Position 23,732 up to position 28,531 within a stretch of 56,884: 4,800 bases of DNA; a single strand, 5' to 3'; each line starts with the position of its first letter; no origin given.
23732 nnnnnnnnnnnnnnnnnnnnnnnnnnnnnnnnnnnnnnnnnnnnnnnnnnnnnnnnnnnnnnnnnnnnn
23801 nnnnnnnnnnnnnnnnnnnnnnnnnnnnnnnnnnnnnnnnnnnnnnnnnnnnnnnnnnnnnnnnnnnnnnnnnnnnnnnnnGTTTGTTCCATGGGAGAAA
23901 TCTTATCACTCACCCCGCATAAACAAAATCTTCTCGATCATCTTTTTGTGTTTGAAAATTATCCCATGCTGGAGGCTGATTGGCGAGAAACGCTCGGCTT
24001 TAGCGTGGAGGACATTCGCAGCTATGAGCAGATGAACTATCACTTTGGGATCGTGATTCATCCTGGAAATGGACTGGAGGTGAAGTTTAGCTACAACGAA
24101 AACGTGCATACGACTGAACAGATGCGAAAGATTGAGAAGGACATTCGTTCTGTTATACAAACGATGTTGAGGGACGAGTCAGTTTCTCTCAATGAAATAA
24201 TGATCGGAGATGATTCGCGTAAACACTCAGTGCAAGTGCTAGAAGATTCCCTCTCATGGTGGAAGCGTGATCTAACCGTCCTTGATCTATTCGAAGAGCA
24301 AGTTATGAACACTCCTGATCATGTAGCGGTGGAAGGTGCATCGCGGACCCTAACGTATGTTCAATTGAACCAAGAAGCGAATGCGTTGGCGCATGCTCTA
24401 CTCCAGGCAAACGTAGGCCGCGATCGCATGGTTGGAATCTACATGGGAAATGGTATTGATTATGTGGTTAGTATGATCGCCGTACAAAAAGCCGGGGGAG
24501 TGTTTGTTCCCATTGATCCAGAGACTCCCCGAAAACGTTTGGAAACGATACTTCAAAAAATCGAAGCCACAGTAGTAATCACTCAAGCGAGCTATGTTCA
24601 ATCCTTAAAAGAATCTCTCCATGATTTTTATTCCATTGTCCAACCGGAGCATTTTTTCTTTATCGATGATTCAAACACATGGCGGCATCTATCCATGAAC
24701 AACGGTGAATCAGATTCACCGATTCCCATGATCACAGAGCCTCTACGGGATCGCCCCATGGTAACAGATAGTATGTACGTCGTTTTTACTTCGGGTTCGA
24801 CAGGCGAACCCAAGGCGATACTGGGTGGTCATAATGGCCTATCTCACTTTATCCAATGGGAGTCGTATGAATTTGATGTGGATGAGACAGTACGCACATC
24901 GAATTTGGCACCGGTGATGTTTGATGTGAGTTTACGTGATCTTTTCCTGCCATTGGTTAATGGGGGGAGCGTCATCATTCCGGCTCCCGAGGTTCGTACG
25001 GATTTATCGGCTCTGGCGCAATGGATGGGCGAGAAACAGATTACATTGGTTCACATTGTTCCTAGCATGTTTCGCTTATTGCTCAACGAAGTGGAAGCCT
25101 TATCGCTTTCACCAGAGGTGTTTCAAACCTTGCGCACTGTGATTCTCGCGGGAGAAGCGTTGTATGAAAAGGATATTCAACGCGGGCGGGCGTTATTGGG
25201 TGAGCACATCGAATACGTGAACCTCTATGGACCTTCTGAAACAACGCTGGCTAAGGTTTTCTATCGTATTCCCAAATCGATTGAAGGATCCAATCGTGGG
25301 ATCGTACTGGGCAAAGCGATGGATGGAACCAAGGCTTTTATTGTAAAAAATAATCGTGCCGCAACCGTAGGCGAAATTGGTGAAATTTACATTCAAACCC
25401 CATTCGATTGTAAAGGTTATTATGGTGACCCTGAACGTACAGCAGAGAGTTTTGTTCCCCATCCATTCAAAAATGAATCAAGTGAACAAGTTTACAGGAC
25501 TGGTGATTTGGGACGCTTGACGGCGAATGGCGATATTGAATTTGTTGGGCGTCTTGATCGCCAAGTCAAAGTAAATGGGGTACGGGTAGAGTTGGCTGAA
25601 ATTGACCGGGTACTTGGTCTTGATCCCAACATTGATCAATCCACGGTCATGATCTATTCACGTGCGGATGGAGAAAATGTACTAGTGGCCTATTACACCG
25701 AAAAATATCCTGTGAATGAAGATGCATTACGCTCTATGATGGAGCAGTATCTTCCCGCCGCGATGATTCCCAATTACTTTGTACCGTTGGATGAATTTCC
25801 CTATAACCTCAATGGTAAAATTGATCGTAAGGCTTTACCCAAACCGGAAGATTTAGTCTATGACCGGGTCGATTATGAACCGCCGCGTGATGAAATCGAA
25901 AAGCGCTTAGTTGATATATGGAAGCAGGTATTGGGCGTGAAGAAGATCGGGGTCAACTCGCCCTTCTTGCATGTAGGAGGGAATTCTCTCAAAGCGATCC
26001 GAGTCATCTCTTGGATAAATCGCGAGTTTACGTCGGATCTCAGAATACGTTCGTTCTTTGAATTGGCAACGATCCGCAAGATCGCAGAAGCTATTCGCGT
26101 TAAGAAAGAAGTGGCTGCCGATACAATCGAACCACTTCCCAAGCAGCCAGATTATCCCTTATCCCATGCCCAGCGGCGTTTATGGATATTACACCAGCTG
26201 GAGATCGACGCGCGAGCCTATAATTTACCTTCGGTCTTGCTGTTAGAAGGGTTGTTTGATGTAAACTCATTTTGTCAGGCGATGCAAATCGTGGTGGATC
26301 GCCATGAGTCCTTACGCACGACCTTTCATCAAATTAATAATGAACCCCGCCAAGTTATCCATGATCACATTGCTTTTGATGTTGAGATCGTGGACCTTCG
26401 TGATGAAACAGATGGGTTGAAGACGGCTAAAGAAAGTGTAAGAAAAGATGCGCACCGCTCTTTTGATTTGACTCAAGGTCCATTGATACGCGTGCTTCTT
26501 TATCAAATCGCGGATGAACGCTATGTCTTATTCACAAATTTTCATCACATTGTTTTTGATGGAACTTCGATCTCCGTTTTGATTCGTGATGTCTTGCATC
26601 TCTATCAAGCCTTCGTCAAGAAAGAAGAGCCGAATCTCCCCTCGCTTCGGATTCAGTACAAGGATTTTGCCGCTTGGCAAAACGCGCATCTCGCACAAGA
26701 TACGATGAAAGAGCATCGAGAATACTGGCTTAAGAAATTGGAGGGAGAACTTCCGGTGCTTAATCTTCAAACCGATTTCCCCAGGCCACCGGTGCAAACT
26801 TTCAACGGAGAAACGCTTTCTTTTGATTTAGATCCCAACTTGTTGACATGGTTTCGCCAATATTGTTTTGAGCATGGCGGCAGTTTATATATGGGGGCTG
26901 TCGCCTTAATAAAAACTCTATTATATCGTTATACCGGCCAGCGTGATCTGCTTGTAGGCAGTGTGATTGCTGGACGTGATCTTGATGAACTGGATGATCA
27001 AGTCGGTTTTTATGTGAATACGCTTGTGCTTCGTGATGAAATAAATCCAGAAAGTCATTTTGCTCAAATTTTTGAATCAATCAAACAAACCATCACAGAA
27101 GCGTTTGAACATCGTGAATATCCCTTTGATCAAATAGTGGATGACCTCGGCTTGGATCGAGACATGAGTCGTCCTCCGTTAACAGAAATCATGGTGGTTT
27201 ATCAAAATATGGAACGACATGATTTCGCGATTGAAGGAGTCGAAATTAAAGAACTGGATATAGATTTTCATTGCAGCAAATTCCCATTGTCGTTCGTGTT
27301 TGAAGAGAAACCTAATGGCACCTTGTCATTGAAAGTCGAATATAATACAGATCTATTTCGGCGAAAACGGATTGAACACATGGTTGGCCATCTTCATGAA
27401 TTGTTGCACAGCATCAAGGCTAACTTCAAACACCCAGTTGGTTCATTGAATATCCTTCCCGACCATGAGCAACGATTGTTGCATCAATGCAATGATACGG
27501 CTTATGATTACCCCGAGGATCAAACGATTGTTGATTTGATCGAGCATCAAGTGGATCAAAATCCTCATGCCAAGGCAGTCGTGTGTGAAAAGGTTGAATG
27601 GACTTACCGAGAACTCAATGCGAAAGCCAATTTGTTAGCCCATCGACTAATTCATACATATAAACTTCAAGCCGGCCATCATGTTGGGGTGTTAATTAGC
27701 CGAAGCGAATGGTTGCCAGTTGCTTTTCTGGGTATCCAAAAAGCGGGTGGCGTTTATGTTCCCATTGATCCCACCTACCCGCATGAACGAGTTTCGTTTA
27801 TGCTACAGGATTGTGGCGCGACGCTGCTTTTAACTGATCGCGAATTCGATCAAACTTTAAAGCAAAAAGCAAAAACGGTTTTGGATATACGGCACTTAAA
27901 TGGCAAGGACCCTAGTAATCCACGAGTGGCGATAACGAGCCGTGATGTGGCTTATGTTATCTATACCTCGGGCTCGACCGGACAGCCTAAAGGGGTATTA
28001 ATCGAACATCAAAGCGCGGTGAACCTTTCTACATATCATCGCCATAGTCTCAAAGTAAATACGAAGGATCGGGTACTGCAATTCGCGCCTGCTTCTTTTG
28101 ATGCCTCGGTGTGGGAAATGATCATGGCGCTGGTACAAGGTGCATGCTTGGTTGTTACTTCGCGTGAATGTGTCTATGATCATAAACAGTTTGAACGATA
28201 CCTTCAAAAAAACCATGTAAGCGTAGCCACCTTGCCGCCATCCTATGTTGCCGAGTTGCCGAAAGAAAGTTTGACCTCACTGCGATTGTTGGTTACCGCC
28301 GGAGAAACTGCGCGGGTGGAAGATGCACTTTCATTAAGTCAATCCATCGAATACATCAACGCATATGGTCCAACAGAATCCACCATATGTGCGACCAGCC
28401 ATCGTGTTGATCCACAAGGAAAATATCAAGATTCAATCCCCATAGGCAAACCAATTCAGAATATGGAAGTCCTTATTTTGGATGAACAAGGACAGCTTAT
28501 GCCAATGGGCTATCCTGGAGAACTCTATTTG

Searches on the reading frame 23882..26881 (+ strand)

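Call 10: search_protein_families(library=pfam, proteins=[window:23882-26881:+], max_evalue=0.000001)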
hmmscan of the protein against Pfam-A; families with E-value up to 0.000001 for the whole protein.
window:23882-26881:+ (1000 aa): 3 families
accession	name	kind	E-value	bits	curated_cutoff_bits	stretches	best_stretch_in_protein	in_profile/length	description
PF00668.25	Condensation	-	8.1e-78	262.6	30.6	2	755-999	2-248/456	Condensation domain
PF00501.34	AMP-binding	-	7.2e-67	226.3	29.9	1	137-514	1-384/384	AMP-binding enzyme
PF00550.31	PP-binding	-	6.4e-13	49.2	20.8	1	675-738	2-67/67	Phosphopantetheine attachment site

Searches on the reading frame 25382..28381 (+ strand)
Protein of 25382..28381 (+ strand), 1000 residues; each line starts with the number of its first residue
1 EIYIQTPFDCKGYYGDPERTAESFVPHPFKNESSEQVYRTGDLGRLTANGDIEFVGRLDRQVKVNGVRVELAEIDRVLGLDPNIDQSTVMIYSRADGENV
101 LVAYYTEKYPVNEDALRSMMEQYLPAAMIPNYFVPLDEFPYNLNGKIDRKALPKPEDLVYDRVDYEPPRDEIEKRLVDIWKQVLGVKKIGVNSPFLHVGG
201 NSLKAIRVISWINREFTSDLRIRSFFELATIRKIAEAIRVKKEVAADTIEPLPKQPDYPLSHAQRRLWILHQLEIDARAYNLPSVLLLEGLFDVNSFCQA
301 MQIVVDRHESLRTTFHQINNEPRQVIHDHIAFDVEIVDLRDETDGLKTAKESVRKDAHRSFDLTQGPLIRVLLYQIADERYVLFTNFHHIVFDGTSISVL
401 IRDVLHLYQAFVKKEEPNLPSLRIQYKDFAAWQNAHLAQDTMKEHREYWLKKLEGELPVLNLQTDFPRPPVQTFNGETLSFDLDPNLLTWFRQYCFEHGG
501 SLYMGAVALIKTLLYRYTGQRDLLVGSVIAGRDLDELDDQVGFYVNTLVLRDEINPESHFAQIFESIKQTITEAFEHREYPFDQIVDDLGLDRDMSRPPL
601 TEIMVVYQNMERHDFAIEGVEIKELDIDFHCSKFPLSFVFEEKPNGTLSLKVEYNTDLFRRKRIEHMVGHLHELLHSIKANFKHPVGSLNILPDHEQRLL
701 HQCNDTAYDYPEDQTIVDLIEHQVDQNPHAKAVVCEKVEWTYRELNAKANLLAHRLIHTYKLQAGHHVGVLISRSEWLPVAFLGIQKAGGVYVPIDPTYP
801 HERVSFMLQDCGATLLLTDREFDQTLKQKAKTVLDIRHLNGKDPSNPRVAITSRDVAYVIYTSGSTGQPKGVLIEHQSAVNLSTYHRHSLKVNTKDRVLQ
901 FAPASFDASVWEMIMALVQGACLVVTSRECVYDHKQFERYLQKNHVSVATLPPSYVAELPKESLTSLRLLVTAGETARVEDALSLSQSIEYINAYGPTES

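Call 10: search_protein_families(library=pfam, proteins=[window:25382-28381:+], max_evalue=0.000001)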
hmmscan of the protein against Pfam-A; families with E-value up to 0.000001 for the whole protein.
window:25382-28381:+ (1000 aa): 3 families
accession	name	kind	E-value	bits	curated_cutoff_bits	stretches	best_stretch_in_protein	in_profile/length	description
PF00668.25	Condensation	-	2.4e-119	399.5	30.6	1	255-700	2-455/456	Condensation domain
PF00501.34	AMP-binding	-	8.2e-63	212.9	29.9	1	721-999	2-323/384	AMP-binding enzyme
PF00550.31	PP-binding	-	5.8e-13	49.3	20.8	1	175-238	2-67/67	Phosphopantetheine attachment site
